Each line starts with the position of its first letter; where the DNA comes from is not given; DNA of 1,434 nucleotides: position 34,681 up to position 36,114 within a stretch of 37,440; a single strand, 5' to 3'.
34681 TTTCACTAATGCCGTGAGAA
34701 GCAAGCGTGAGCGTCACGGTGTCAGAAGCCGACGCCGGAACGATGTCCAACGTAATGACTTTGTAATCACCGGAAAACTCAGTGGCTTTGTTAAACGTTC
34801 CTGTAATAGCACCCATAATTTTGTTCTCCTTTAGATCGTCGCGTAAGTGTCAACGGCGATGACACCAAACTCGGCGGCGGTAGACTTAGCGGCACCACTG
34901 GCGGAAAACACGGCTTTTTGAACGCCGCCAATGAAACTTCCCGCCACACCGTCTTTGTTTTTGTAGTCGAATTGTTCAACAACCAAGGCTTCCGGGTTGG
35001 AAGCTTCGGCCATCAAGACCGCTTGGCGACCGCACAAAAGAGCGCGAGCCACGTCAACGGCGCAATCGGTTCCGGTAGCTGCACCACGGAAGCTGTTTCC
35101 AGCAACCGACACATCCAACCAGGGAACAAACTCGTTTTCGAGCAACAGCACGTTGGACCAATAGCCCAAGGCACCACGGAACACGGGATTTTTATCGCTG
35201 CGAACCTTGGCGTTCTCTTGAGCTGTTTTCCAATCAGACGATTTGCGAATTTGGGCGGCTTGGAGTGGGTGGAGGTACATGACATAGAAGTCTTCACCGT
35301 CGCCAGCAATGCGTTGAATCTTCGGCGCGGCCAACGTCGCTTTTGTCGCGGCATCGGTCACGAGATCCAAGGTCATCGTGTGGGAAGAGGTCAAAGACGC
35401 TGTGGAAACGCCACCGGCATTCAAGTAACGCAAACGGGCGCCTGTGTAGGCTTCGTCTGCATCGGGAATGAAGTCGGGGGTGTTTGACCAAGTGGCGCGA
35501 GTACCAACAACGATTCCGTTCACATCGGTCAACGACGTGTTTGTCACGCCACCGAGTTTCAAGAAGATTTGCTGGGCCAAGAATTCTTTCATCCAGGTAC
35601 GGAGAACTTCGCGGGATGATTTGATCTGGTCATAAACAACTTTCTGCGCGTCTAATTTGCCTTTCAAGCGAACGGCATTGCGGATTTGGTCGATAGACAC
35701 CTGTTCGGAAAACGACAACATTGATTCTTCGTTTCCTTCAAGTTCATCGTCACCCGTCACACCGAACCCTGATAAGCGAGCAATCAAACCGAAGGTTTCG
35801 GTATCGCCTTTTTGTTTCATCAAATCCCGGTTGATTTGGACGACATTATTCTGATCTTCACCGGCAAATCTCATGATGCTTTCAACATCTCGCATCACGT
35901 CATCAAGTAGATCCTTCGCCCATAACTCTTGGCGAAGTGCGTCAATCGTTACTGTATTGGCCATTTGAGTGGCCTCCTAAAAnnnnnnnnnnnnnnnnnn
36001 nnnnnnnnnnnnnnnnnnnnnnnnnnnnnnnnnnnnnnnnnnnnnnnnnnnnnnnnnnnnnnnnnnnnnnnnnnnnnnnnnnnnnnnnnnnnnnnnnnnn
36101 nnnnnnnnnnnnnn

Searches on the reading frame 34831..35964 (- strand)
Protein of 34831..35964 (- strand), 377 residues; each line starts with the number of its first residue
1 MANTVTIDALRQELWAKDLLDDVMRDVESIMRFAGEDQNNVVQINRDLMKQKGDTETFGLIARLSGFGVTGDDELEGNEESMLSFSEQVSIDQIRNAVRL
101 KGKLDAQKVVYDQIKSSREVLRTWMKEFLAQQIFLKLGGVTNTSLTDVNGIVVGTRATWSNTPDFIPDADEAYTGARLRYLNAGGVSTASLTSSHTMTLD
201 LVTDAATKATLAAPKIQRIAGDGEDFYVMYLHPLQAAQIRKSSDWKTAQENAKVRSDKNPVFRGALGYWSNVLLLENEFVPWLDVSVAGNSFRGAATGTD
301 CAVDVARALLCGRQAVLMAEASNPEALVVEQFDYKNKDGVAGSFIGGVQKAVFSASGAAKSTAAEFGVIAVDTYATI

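Call 54: search_protein_families(library=pfam, max_evalue=0.001, proteins=[window:34831-35964:-])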
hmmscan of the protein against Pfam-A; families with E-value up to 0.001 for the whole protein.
window:34831-35964:- (377 aa): 1 family
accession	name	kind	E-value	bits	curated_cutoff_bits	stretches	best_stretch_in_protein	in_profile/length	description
PF13252.12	Phage_capsid_3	-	8.8e-54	183.3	23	1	4-377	2-376/376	Phage capsid protein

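Call 75: search_dna_similar(query=window:34831-35964:-, collection=phages, mode=protein, max_rows=12)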
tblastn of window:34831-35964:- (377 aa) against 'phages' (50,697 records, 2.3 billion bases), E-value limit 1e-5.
Records with a match: 414; places in all: 414; records where one place covers at least 80% of the query: 406.
Best place of each record, by identity: <60% 414.
By first word of the organism name: Vibrio 104; Stx2a-converting 77; Escherichia 73; Pseudomonas 47; Ralstonia 31; Stx2-converting 12; Burkholderia 10; Klebsiella 6; Shigella 6; Stx 6; and 21 more.
By host as written in the record: - 207; Pseudomonas aeruginosa 21; Escherichia coli K514 (EHEC) 7; Ralstonia pseudosolanacearum 6; Ralstonia pseudosolanacearum I-31 (MT043) 5; Ralstonia solanacearum 5; Ralstonia pseudosolanacearum I-33 (MT061) 4; Ralstonia pseudosolanacearum I-15 (MT014) 4; and 107 more.
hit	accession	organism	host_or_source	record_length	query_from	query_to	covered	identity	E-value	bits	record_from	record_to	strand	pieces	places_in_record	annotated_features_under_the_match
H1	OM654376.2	Paracoccus phage vB_PmaP_KLEP18-1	Paracoccus marcusii strain KR4M-18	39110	13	375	96%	34.7%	1e-39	155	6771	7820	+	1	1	major capsid protein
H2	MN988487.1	Rhizobium phage RHph_Y1_10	Rhizobium etli Y1_10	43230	8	375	98%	33.1%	1e-41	161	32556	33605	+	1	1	major capsid protein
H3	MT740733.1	Ralstonia phage Dimitile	Ralstonia pseudosolanacearum I-31 ...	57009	1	375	99%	29.7%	2e-34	140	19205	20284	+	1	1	major capsid protein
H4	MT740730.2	Ralstonia phage Cimandef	Ralstonia pseudosolanacearum I-31 ...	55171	1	375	99%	29.7%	3e-34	139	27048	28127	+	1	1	major capsid protein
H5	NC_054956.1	Ralstonia phage Cimandef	Ralstonia pseudosolanacearum I-31 ...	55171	1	375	99%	29.7%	3e-34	139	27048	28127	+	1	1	major head protein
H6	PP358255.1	Ralstonia phage PY045S1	Ralstonia solanacearum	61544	1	375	99%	29.7%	7e-34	139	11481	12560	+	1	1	major capsid protein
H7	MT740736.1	Ralstonia phage Eline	Ralstonia pseudosolanacearum I-33 ...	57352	1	375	99%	29.7%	1e-33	138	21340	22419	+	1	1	hypothetical protein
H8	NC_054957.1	Ralstonia phage Eline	Ralstonia pseudosolanacearum I-33 ...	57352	1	375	99%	29.7%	1e-33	138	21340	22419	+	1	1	major head protein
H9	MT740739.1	Ralstonia phage Gerry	Ralstonia pseudosolanacearum I-33 ...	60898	1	375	99%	29.7%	1e-33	138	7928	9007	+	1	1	hypothetical protein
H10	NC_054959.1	Ralstonia phage Gerry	Ralstonia pseudosolanacearum I-33 ...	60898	1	375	99%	29.7%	1e-33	138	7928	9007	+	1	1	major head protein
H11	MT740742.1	Ralstonia phage Heva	Ralstonia pseudosolanacearum I-31 ...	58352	1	375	99%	29.7%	1e-33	138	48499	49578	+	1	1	hypothetical protein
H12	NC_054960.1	Ralstonia phage Heva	Ralstonia pseudosolanacearum I-31 ...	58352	1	375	99%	29.7%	1e-33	138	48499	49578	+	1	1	major head protein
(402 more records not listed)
